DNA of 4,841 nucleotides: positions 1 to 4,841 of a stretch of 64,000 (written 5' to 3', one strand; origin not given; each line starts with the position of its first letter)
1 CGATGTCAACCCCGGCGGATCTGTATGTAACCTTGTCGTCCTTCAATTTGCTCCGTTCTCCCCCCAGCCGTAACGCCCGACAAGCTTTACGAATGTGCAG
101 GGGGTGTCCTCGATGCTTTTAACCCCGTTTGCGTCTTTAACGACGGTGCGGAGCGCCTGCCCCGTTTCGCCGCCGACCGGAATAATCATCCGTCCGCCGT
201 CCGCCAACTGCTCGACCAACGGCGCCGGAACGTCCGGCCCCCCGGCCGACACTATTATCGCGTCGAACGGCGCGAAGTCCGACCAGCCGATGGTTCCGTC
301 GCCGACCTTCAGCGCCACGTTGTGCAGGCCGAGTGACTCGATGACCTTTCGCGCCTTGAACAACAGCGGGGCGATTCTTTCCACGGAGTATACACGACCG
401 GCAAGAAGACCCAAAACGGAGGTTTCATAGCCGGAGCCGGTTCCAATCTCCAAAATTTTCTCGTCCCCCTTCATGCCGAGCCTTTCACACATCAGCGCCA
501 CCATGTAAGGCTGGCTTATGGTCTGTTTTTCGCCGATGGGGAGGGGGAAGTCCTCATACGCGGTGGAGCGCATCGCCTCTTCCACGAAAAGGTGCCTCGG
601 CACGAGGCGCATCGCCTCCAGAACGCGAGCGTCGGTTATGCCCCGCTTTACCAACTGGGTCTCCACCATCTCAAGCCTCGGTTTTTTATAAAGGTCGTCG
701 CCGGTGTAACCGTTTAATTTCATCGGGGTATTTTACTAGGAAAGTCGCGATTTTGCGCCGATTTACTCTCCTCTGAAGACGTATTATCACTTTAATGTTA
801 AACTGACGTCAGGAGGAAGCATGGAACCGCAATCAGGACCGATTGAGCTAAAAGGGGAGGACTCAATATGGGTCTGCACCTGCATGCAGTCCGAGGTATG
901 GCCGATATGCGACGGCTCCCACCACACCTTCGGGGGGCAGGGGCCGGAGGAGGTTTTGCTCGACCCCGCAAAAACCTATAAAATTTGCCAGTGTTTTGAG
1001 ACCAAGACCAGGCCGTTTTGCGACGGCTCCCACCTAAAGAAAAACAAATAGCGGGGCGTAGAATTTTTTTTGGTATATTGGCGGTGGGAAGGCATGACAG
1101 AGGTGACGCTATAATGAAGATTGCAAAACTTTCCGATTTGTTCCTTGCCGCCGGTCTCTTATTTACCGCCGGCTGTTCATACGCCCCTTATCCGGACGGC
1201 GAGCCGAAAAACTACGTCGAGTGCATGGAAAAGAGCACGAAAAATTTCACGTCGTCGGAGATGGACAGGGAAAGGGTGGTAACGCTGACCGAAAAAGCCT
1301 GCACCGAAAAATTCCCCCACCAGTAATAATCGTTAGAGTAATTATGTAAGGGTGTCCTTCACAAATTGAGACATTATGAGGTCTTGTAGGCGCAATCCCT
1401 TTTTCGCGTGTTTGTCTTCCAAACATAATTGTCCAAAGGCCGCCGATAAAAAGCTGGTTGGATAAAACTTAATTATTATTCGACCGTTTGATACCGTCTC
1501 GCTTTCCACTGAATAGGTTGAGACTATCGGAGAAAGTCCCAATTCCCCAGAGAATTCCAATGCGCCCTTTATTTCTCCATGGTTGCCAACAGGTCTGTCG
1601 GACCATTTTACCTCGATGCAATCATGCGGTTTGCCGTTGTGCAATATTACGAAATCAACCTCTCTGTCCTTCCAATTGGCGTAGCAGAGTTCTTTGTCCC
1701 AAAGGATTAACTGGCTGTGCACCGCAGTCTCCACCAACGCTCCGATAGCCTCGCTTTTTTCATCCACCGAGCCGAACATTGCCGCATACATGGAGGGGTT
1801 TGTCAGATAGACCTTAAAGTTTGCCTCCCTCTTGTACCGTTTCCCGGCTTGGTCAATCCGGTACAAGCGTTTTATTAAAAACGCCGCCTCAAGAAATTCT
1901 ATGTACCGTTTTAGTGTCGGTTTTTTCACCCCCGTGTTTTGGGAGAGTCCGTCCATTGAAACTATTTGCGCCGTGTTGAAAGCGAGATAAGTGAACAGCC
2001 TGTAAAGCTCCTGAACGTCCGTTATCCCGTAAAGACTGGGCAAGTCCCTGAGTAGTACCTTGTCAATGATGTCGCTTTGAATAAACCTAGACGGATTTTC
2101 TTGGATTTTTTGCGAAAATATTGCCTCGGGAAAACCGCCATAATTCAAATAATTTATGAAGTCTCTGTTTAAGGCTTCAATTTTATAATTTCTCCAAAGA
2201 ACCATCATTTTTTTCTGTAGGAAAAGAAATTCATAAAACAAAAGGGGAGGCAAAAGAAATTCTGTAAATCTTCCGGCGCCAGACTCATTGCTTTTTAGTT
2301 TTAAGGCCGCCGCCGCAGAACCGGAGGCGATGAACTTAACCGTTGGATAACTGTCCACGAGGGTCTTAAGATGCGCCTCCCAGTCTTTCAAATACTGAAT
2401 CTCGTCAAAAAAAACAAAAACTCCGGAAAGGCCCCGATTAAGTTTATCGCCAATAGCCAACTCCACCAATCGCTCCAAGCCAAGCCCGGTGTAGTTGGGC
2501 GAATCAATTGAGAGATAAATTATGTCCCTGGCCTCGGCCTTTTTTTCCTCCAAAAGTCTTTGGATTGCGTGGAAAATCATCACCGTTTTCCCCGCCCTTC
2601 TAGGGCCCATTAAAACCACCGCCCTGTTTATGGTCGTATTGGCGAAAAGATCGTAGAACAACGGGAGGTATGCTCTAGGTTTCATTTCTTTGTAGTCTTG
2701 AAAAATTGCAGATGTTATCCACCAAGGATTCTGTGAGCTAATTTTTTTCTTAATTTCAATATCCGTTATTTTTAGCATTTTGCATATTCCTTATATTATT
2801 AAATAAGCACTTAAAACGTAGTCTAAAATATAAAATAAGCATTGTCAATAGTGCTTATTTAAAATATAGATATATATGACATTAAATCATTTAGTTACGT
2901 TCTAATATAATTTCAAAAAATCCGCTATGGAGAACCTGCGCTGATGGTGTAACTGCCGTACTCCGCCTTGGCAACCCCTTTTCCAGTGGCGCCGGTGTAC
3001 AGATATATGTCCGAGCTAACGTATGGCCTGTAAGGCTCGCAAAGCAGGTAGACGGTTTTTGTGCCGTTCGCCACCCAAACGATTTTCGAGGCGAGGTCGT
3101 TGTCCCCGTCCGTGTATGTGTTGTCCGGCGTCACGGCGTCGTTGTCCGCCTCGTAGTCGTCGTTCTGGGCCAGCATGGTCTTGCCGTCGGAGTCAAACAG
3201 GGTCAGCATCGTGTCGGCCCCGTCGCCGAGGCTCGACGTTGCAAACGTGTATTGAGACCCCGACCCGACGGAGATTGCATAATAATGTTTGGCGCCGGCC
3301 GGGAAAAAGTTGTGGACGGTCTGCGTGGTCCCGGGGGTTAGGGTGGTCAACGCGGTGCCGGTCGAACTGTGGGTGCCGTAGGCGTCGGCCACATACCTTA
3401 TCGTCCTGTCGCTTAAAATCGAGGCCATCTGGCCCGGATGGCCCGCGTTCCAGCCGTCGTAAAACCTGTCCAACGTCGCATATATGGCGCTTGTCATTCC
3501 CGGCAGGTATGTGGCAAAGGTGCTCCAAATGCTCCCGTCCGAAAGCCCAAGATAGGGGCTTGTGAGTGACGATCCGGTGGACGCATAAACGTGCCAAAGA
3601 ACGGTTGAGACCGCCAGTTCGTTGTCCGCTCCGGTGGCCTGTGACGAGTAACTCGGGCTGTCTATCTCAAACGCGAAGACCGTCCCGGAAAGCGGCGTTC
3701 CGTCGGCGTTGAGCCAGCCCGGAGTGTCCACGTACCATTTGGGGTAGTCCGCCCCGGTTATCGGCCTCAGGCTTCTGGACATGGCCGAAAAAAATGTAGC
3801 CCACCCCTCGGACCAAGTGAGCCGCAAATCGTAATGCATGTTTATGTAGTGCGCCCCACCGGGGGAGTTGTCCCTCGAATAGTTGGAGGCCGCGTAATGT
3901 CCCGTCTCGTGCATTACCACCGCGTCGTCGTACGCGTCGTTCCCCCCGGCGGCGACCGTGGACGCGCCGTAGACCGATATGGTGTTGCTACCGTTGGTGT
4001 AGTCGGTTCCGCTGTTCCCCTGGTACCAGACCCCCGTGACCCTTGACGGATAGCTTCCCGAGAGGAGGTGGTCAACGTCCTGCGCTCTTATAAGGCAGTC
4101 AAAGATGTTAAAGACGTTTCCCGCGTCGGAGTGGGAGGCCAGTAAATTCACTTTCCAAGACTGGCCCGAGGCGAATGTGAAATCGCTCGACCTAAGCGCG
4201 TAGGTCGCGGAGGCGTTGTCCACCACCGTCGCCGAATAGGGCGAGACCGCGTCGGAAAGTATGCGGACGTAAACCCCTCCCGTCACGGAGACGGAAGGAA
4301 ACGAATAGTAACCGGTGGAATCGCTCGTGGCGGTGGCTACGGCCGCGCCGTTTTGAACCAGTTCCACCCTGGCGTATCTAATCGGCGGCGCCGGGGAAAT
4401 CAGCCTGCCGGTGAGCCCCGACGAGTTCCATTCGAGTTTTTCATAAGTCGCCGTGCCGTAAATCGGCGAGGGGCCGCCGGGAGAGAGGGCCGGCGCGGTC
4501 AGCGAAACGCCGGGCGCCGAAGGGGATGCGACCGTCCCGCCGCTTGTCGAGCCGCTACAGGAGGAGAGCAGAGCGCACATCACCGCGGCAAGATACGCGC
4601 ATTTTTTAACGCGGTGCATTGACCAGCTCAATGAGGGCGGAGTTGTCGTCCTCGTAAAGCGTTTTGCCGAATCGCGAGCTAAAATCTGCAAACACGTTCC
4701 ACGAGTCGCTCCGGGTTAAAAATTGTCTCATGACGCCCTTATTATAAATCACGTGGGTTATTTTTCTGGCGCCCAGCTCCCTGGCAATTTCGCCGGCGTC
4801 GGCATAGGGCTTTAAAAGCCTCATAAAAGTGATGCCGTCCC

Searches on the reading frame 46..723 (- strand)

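Call 82: search_protein_families(library=pfam, proteins=[window:46-723:-], max_evalue=0.00001)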
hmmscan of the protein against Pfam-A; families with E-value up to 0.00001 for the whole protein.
window:46-723:- (226 aa): 1 family
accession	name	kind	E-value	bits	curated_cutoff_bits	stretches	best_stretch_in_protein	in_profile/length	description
PF01135.25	PCMT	-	1.4e-61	208.3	20.3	1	22-217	8-208/210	Protein-L-isoaspartate(D-aspartate) O-methyltransferase (PCMT)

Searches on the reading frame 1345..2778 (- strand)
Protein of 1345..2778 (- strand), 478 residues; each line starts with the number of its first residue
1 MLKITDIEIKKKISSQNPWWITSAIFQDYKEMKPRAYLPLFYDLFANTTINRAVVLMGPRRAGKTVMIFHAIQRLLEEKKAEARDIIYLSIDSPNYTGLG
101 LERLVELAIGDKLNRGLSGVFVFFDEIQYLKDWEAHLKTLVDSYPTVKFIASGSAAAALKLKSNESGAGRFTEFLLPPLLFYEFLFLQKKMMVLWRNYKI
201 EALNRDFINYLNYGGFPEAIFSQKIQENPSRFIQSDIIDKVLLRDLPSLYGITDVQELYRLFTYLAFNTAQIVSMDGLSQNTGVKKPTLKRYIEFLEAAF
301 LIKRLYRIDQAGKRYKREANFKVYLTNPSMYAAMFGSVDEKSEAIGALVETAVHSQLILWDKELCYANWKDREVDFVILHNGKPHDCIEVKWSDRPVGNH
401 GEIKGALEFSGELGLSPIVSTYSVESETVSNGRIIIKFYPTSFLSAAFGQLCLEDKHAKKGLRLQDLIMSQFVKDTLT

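Call 82: search_protein_families(library=pfam, proteins=[window:1345-2778:-], max_evalue=0.00001)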
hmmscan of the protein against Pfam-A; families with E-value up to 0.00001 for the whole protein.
window:1345-2778:- (478 aa): 2 families
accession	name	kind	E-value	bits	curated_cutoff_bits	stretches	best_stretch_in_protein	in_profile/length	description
PF13173.12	AAA_14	-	1.2e-28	100.1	27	1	51-185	2-129/129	AAA domain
PF13635.12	DUF4143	-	2.8e-24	86.1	28.1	1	244-393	2-160/160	Domain of unknown function (DUF4143)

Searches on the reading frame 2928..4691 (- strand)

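Call 82: search_protein_families(library=pfam, proteins=[window:2928-4691:-], max_evalue=0.00001)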
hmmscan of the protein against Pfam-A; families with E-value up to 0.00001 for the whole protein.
window:2928-4691:- (588 aa): 0 families

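Call 88: search_protein_families(library=pfam, proteins=[window:2928-4691:-], max_evalue=0.01)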
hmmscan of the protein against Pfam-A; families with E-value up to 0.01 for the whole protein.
window:2928-4691:- (588 aa): 2 families
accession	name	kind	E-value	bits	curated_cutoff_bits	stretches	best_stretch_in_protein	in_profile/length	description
PF13620.12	CarboxypepD_reg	-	0.00019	22.2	32.3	1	93-156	2-66/82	Carboxypeptidase regulatory-like domain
PF17210.9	SdrD_B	-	0.0012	19.4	29.7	1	102-189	22-105/112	SdrD B-like domain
